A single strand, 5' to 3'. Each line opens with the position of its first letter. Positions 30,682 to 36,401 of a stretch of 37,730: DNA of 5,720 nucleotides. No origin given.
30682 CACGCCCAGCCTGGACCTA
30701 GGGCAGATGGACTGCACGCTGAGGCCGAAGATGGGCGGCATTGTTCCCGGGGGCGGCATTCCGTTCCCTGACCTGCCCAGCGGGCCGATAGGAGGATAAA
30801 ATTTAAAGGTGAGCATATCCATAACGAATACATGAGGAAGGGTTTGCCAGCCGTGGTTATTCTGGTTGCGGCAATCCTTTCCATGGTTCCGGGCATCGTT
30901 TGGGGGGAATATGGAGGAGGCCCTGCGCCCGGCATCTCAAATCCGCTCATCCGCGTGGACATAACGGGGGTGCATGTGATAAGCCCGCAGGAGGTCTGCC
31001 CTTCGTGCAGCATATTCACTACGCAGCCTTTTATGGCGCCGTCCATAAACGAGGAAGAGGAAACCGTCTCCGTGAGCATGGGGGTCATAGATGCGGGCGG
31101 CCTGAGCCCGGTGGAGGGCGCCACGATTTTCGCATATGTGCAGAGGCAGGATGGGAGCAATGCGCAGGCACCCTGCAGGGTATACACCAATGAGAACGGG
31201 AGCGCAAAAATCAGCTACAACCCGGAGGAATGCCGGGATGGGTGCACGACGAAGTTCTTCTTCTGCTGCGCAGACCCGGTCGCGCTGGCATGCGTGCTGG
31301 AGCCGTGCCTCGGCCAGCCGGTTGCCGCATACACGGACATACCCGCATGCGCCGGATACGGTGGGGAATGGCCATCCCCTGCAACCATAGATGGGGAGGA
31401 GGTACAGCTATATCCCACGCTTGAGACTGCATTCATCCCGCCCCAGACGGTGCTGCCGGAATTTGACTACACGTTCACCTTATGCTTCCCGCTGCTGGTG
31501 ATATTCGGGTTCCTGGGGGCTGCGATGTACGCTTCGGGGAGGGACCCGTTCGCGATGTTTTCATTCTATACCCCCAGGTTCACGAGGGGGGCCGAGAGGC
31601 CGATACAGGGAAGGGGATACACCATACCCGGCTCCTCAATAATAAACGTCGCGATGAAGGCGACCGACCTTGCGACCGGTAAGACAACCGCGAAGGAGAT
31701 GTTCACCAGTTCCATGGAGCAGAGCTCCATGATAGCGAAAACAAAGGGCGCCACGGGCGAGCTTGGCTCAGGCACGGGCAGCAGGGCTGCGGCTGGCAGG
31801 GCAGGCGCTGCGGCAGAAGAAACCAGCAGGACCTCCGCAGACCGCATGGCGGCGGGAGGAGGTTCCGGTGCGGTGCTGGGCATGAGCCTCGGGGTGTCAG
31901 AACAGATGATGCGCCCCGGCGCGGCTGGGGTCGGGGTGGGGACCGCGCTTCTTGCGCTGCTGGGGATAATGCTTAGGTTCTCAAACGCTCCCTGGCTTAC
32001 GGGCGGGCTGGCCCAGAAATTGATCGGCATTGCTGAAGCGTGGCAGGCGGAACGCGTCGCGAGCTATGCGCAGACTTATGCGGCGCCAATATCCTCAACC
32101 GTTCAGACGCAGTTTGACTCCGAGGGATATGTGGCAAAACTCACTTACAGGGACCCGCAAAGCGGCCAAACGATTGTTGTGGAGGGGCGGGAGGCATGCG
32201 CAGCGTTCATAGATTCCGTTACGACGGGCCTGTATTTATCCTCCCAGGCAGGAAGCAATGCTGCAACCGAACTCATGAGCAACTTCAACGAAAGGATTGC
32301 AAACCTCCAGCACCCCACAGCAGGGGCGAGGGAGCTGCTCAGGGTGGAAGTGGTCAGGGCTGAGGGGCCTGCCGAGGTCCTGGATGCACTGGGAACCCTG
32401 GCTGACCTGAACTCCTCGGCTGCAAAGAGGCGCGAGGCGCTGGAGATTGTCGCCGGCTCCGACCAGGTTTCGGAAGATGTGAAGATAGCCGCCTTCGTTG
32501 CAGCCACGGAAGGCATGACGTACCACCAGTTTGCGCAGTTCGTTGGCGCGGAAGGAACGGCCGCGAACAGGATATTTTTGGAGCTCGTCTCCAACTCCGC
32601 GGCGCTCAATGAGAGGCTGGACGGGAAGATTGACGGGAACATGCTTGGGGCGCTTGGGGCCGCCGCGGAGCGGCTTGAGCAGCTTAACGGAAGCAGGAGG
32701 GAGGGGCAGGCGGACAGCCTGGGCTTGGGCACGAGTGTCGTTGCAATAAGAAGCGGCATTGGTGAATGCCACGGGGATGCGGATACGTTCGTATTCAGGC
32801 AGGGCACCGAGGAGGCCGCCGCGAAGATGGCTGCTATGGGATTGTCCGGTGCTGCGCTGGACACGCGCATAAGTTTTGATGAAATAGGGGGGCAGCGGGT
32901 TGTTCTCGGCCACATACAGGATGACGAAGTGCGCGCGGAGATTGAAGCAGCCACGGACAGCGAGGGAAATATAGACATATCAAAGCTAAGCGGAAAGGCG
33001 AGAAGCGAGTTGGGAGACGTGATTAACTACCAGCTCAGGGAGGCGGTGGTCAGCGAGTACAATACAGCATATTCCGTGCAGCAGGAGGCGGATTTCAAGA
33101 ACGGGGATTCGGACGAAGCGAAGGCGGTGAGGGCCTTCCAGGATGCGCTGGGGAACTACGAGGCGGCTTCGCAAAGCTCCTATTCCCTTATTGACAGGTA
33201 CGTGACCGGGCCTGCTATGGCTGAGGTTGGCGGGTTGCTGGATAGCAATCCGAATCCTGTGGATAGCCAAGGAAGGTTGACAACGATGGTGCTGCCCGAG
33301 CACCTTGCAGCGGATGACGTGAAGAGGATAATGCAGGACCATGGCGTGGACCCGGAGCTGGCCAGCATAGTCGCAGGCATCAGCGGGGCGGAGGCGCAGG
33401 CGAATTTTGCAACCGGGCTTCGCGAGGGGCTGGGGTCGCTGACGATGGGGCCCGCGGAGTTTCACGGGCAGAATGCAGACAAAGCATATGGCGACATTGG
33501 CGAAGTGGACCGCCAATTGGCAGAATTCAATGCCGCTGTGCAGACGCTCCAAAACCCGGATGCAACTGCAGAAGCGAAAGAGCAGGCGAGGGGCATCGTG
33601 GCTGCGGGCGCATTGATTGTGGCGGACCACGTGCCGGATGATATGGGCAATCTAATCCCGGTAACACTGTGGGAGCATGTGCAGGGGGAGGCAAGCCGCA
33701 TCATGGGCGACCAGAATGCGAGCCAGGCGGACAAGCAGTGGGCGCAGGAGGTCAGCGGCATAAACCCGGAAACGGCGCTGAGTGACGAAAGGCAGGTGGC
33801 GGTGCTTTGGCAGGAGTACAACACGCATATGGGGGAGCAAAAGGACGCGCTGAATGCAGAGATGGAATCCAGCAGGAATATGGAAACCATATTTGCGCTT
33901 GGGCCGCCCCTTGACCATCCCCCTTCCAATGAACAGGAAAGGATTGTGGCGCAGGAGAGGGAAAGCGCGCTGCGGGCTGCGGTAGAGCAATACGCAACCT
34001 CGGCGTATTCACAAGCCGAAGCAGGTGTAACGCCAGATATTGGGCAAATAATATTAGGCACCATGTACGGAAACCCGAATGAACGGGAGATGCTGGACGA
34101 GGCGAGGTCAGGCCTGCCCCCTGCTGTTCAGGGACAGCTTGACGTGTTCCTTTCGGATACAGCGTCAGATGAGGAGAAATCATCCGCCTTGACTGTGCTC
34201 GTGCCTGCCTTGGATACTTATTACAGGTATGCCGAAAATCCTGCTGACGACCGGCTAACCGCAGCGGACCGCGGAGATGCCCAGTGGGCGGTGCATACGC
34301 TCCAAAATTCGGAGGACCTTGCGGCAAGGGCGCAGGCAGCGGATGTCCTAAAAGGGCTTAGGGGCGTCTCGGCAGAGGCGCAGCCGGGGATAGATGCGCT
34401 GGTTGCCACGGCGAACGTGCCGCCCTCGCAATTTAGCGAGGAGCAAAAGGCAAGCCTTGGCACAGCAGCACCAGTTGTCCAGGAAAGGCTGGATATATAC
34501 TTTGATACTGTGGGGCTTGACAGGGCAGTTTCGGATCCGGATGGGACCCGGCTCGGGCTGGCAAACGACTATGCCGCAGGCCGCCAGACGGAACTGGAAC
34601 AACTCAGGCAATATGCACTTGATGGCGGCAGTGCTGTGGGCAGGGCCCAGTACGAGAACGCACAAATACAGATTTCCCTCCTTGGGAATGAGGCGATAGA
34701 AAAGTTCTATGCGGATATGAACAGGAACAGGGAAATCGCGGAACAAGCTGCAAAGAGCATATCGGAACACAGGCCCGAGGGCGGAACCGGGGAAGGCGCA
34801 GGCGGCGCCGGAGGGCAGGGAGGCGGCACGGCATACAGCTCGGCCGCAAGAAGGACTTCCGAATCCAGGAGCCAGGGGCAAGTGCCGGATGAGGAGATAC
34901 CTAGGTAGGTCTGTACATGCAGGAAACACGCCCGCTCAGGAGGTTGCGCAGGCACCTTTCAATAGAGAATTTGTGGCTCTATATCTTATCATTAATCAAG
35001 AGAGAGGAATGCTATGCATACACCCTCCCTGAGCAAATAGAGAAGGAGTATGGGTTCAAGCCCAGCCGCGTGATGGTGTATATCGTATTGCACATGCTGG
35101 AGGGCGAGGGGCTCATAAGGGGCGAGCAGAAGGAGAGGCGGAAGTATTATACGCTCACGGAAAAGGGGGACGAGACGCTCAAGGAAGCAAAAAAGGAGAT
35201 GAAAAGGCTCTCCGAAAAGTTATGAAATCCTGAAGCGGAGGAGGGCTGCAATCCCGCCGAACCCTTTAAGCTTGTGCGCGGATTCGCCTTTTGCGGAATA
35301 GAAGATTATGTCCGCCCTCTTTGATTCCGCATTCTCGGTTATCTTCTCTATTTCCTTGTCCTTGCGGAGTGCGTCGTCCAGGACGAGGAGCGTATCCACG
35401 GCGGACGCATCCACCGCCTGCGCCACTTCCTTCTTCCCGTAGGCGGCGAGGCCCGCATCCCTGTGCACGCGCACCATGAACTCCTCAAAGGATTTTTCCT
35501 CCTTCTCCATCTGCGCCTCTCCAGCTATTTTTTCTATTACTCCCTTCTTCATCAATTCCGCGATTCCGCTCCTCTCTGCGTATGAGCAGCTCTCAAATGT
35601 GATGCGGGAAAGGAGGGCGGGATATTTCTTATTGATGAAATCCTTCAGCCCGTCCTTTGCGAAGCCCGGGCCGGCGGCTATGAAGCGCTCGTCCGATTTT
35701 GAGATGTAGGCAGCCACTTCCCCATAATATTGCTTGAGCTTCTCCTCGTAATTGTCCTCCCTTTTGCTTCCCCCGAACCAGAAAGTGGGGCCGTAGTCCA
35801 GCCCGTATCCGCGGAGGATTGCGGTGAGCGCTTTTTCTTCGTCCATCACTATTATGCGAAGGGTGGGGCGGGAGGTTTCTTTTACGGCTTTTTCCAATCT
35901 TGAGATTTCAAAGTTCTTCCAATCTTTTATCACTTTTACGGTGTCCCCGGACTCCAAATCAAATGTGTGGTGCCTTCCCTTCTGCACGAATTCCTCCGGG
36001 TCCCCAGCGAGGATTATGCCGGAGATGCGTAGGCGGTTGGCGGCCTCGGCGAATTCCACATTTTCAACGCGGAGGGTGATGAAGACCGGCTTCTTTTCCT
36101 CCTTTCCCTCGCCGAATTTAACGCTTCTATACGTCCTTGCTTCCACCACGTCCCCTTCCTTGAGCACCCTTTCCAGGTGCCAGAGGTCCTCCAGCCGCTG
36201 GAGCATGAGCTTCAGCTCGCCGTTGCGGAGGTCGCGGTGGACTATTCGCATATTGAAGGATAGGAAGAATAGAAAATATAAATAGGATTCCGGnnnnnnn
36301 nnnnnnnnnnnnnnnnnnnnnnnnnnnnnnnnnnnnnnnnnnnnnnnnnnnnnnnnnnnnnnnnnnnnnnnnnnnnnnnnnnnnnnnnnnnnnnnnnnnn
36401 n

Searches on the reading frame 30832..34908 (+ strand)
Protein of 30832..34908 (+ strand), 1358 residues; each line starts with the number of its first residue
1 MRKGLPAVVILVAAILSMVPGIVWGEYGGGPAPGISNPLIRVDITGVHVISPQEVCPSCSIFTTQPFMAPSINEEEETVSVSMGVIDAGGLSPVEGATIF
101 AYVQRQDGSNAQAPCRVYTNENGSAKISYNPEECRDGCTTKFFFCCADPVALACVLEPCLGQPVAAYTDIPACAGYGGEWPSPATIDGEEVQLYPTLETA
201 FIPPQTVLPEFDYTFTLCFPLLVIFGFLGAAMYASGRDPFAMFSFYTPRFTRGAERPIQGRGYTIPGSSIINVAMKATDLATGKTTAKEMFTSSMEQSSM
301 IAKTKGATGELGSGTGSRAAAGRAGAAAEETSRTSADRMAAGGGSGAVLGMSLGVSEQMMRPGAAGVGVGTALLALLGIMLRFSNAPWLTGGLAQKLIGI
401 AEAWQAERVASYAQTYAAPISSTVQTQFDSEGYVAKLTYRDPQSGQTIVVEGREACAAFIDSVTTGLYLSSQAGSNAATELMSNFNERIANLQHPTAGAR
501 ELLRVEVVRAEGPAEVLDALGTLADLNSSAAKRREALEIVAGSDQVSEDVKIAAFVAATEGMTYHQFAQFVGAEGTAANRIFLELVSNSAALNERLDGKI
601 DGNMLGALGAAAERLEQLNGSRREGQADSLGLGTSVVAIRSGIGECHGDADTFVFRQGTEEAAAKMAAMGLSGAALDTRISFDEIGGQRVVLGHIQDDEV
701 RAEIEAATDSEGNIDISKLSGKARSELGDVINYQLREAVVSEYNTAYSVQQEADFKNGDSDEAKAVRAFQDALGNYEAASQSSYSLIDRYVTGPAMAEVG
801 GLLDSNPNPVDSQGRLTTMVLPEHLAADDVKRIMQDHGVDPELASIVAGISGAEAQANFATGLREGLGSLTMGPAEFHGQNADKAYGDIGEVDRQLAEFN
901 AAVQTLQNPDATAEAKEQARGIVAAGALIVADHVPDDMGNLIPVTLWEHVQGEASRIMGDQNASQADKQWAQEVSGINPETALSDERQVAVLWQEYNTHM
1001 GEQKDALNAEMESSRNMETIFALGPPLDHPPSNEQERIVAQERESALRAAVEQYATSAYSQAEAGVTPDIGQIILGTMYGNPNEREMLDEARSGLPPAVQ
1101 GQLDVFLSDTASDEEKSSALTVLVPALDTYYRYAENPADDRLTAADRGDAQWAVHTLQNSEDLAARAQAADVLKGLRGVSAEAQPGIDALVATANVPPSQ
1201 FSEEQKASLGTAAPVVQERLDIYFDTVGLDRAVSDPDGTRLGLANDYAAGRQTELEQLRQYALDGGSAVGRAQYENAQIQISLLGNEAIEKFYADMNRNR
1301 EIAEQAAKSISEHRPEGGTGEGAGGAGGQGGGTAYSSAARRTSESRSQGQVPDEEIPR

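Call 6: search_protein_families(library=pfam, proteins=[window:30832-34908:+], max_evalue=0.01)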
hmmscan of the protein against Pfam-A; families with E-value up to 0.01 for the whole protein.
window:30832-34908:+ (1358 aa): 0 families

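Call 7: search_protein_families(library=ncbifam, proteins=[window:30832-34908:+], max_evalue=0.01)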
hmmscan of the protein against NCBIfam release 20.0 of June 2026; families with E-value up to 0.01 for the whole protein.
window:30832-34908:+ (1358 aa): 0 families

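Call 58: search_solved_structures(query=window:30832-34908:+, max_evalue=1)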
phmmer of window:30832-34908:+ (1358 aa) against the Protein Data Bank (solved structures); distinct sequences matched with E-value up to 1: 2.
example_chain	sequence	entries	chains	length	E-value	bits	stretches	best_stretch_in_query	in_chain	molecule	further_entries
2l6h_A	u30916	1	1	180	0.22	12.7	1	1298-1340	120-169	Focal adhesion kinase 1, linker, Paxillin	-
2l6g_A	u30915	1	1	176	0.26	12.5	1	1298-1332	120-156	Focal adhesion kinase 1, linker, Paxillin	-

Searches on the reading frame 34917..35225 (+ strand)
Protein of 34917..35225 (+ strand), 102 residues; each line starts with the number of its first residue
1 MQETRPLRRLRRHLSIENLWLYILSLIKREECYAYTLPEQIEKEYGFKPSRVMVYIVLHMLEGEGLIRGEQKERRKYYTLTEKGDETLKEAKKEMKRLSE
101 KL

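Call 9: search_protein_families(library=pfam, proteins=[window:34917-35225:+], max_evalue=0.001)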
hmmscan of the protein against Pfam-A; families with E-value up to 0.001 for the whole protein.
window:34917-35225:+ (102 aa): 5 families
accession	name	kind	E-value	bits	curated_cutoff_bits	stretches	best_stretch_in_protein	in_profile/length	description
PF03551.20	PadR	-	7.5e-14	51.9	27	1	23-90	1-75/75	Transcriptional regulator PadR-like family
PF02334.22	RTP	-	1.5e-05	25.9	26.7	1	19-94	10-93/113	Replication terminator protein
PF04458.17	DUF505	-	0.00012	21.1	28.7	1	51-99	364-414/622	Protein of unknown function (DUF505)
PF14277.12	DUF4364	-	0.00013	22.3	26.9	1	57-95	39-77/162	Domain of unknown function (DUF4364)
PF14947.12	HTH_45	-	0.00025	21.4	25.5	1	58-93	40-71/77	Winged helix-turn-helix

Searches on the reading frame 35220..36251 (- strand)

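Call 9: search_protein_families(library=pfam, proteins=[window:35220-36251:-], max_evalue=0.001)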
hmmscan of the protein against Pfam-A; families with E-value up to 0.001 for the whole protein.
window:35220-36251:- (343 aa): 3 families
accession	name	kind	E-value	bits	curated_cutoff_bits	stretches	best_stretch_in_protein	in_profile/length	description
PF03463.20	eRF1_1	-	4e-28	98.3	23.8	1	1-123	1-123/123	eRF1 domain 1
PF03465.20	eRF1_3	-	5.4e-22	78.7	25.8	1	250-342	3-106/106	eRF1 domain 3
PF03464.20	eRF1_2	-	0.00022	22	27.1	0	133-241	4-130/133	eRF1 domain 2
